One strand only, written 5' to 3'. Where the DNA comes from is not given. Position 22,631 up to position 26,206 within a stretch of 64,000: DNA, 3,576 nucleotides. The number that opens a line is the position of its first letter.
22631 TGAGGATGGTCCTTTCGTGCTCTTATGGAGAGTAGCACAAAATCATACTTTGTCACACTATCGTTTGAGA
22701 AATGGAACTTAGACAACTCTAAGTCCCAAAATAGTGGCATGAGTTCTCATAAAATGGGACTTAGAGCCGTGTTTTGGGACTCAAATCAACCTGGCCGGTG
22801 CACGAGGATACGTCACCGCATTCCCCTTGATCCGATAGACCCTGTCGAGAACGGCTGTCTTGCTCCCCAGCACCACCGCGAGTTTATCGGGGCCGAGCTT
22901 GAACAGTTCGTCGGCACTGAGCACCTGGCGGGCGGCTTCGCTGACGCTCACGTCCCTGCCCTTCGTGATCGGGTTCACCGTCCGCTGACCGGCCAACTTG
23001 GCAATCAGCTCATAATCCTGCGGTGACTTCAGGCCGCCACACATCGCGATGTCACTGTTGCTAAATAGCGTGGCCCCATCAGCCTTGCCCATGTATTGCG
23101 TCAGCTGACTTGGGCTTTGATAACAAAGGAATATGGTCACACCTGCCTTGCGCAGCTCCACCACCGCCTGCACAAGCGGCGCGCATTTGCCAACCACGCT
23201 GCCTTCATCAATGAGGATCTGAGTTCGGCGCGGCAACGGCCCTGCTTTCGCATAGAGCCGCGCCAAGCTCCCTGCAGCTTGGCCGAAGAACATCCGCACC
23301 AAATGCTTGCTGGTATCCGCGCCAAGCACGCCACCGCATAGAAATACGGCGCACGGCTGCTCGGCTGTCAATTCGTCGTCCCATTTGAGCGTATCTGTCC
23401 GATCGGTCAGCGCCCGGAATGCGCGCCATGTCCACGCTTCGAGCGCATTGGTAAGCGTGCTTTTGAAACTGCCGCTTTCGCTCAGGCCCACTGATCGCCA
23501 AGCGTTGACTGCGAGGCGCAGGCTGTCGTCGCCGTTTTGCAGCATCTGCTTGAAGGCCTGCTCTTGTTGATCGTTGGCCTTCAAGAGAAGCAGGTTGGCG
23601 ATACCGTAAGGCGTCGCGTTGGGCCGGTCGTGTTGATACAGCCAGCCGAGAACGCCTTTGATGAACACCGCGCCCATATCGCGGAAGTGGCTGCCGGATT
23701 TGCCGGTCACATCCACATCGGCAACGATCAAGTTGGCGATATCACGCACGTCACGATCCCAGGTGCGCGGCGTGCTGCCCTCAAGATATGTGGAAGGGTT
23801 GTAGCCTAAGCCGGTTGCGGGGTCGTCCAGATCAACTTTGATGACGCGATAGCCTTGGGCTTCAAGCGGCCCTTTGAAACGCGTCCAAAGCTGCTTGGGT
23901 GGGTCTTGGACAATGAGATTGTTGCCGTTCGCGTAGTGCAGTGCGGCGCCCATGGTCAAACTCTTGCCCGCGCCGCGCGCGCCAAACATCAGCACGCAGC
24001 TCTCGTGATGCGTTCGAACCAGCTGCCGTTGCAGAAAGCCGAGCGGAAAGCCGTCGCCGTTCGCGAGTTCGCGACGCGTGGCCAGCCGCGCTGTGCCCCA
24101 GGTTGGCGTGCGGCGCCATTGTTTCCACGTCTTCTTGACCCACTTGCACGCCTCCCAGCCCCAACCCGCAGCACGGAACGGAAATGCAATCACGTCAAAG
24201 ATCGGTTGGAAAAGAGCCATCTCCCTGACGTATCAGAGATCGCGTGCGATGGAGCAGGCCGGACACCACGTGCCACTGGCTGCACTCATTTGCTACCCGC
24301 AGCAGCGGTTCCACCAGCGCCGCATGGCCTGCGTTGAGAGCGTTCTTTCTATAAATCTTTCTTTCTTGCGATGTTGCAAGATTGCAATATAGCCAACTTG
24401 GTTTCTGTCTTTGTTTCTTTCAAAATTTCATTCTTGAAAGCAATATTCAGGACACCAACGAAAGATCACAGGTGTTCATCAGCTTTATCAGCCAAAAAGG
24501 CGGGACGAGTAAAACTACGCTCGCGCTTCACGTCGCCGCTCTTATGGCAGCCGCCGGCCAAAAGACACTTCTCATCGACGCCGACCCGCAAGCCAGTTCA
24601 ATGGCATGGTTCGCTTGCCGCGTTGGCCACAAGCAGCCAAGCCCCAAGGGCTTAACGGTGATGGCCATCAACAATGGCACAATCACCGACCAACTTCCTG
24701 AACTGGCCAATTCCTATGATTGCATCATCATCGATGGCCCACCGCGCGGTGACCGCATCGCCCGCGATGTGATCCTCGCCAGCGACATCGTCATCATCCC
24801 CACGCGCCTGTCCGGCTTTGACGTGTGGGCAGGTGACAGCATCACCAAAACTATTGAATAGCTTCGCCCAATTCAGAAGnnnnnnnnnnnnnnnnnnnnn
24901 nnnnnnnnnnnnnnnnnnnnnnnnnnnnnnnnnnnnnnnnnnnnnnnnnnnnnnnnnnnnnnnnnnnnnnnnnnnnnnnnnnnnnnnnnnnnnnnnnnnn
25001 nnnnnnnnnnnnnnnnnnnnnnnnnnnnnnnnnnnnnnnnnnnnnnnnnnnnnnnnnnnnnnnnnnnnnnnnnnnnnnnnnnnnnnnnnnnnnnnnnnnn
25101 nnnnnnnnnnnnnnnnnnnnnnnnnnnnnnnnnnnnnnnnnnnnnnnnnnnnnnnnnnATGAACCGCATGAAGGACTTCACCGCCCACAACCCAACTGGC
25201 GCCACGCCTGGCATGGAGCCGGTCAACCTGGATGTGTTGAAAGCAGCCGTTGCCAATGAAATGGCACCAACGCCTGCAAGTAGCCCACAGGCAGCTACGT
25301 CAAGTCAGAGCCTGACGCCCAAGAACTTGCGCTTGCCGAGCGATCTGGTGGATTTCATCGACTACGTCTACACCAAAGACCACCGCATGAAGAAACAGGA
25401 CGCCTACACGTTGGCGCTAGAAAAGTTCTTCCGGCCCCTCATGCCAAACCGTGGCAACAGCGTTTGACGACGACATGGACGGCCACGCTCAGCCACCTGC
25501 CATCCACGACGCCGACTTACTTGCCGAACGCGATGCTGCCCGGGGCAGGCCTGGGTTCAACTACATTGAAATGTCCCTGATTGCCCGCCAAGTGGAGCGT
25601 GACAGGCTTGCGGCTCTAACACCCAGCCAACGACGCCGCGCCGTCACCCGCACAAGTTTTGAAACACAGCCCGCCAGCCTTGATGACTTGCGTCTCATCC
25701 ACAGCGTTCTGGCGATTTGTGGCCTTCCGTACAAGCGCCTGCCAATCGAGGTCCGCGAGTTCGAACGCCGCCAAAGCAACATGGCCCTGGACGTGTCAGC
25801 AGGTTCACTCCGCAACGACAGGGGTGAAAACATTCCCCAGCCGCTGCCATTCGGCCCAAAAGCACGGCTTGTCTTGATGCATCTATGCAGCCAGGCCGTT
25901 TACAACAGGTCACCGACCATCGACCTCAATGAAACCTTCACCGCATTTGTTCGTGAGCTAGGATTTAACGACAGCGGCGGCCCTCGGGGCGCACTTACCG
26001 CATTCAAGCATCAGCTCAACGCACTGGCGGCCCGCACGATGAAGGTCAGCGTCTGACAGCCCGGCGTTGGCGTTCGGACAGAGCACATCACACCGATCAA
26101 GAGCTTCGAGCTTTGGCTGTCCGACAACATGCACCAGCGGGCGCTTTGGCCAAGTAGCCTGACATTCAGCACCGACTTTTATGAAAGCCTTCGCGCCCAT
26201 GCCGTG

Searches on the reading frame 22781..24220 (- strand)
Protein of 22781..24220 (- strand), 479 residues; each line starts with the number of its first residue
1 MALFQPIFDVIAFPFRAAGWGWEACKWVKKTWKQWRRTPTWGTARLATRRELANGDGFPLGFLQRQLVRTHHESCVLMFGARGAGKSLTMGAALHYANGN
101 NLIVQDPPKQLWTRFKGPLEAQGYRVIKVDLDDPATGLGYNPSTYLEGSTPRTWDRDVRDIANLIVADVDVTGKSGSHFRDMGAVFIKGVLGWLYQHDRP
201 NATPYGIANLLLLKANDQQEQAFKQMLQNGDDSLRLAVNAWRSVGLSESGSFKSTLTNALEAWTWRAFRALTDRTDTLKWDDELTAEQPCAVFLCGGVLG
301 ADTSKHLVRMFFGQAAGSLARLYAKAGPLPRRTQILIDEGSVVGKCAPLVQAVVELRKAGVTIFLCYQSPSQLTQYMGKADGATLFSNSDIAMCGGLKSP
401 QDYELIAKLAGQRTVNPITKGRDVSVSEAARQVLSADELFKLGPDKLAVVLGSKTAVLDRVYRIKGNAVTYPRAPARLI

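Call 5: search_protein_families(library=pfam, proteins=[window:22781-24220:-], max_evalue=0.01)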
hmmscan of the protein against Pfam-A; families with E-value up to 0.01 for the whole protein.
window:22781-24220:- (479 aa): 3 families
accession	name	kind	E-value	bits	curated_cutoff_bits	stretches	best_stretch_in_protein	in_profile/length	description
PF02534.20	T4SS-DNA_transf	-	1.2e-24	87.4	20.1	1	66-451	44-432/468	Type IV secretory system Conjugative DNA transfer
PF12696.13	TraG-D_C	-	6.3e-14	52.4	22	1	334-442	3-124/126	TraM recognition site of TraD and TraG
PF10412.15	TrwB_AAD_bind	-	1.3e-05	24.7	20.5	1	292-425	208-338/387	Type IV secretion-system coupling protein DNA-binding domain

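Call 6: search_protein_families(library=padloc, proteins=[window:22781-24220:-], max_evalue=0.01)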
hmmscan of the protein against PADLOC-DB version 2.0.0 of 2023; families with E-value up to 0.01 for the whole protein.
window:22781-24220:- (479 aa): 1 family
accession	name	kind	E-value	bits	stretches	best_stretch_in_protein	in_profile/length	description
PDLC04140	mad8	-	2.9e-08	31.6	1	73-413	27-269/314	mads_8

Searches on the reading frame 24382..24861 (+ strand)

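Call 5: search_protein_families(library=pfam, proteins=[window:24382-24861:+], max_evalue=0.01)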
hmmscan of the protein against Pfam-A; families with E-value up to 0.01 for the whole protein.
window:24382-24861:+ (159 aa): 9 families
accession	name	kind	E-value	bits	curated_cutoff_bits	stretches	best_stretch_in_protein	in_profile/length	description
PF13614.12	AAA_31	-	1.5e-21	77.5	27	2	33-74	4-45/177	AAA domain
PF01656.29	CbiA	-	6.3e-12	46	25.4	1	33-86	1-53/125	CobQ/CobB/MinD/ParA nucleotide binding domain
PF09140.17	MipZ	-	5.4e-09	36.2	20.7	1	33-144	3-132/262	ATPase MipZ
PF02374.21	ArsA_ATPase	-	2.4e-06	27.5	24.3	1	35-84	5-54/305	Anion-transporting ATPase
PF07015.17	VirC1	-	2.7e-06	27.3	24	1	32-148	3-120/231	VirC1 protein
PF10609.15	ParA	-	0.00013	21.9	27.1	1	32-75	5-48/246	NUBPL iron-transfer P-loop NTPase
PF06564.18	CBP_BcsQ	-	0.00088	19.3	21.3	0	39-70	10-41/234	Cellulose biosynthesis protein BcsQ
PF13578.12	Methyltransf_24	-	0.0012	20.2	26.3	1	48-134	11-91/105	Methyltransferase domain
PF00142.24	Fer4_NifH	-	0.0031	17.5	25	1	38-74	7-43/271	4Fe-4S iron sulfur cluster binding proteins, NifH/frxC family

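Call 6: search_protein_families(library=padloc, proteins=[window:24382-24861:+], max_evalue=0.01)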
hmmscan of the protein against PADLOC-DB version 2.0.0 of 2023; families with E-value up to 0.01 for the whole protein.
window:24382-24861:+ (159 aa): 1 family
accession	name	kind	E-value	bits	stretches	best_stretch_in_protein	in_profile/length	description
PDLC04559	PDC-M28B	-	0.0092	13.1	0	26-68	124-166/438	-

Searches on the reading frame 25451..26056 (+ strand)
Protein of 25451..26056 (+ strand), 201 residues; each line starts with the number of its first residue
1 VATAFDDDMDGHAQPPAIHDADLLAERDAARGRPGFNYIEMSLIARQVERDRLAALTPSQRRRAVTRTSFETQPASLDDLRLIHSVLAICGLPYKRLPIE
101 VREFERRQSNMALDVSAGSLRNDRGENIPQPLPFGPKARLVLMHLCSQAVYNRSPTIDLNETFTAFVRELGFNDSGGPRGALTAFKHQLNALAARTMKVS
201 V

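Call 5: search_protein_families(library=pfam, proteins=[window:25451-26056:+], max_evalue=0.01)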
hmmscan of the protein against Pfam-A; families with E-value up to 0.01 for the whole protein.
window:25451-26056:+ (201 aa): 1 family
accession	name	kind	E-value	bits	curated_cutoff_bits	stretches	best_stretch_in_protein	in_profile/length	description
PF04796.18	RepA_C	-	6e-06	27.1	26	1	133-199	2-82/181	Plasmid encoded RepA protein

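Call 6: search_protein_families(library=padloc, proteins=[window:25451-26056:+], max_evalue=0.01)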
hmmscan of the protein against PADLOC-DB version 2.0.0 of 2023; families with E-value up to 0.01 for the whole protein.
window:25451-26056:+ (201 aa): 0 families

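Call 8: search_protein_families(library=ncbifam, proteins=[window:25451-26056:+], max_evalue=0.01)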
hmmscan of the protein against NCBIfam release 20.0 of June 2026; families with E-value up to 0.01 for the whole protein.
window:25451-26056:+ (201 aa): 0 families
